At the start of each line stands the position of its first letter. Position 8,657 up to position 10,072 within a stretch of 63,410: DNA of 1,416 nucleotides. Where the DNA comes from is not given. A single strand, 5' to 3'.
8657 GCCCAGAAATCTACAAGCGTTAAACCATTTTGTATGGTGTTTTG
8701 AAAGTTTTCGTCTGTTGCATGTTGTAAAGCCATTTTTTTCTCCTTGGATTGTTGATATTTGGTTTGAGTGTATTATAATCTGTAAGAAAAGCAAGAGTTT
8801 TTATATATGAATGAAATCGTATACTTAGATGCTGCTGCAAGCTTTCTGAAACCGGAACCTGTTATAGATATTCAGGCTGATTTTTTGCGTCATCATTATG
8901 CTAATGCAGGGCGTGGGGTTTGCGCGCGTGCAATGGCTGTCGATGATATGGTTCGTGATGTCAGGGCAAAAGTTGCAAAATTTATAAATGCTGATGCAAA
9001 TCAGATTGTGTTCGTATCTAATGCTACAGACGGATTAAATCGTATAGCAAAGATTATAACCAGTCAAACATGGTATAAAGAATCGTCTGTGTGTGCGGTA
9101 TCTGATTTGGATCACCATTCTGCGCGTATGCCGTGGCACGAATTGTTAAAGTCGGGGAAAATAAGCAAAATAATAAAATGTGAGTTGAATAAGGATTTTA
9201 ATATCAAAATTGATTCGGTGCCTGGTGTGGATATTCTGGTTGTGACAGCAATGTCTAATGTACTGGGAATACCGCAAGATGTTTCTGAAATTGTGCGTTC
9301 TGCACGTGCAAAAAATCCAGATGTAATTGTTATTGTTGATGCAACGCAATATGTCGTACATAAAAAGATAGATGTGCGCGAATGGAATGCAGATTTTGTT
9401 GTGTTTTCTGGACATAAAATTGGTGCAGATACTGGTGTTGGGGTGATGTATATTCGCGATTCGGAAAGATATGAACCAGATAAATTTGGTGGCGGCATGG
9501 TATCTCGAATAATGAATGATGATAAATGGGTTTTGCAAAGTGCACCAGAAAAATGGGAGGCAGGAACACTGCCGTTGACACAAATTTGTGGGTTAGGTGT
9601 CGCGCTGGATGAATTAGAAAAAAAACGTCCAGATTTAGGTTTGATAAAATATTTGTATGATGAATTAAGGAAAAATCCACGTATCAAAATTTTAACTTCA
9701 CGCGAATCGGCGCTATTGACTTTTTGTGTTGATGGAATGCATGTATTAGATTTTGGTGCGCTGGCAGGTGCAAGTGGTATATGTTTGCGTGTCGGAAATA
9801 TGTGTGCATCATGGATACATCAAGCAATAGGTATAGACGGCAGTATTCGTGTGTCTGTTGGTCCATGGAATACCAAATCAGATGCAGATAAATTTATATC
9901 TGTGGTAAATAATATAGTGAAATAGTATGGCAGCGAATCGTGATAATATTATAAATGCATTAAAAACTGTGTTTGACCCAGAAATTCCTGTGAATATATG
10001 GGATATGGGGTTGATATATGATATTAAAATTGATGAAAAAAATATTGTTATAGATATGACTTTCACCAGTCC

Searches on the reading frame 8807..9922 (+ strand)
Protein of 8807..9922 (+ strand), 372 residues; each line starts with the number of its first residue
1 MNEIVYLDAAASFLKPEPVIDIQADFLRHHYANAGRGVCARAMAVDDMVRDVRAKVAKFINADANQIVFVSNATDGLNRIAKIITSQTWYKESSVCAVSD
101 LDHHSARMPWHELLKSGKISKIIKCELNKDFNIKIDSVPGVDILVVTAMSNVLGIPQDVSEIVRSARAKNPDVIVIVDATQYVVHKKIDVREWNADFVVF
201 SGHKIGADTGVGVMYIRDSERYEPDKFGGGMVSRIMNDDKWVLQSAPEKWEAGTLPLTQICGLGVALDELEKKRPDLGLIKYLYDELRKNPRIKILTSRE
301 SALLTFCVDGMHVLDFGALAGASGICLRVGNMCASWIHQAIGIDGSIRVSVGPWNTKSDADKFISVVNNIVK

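Call 67: find_encoding_contigs(protein=window:8807-9922:+, flank=10000, max_places=1)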
Protein window:8807-9922:+ (372 aa): 6 contigs read that carry it; 1 place shown.
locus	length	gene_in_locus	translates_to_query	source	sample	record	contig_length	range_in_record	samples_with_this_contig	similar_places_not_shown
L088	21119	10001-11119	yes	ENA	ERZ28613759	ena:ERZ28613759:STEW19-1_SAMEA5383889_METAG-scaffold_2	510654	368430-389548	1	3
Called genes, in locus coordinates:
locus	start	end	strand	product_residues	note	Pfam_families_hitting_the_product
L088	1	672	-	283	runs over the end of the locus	-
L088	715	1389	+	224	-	-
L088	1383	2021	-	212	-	PF02390:Methyltransf_4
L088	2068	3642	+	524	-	PF00749:tRNA-synt_1c, PF19269:Anticodon_2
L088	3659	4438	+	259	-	PF03006:HlyIII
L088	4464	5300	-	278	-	-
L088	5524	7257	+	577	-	PF07973:tRNA_SAD, PF00587:tRNA-synt_2b, PF03129:HGTP_anticodon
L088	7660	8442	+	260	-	PF05036:SPOR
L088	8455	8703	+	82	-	PF02416:TatA_B_E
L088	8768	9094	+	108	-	-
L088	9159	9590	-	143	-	PF21157:DksA_N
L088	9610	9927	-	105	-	PF00085:Thioredoxin, PF13098:Thioredoxin_2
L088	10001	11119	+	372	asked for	PF00266:Aminotran_5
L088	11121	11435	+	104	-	PF01883:FeS_assembly_P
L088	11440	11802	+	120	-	PF02657:SufE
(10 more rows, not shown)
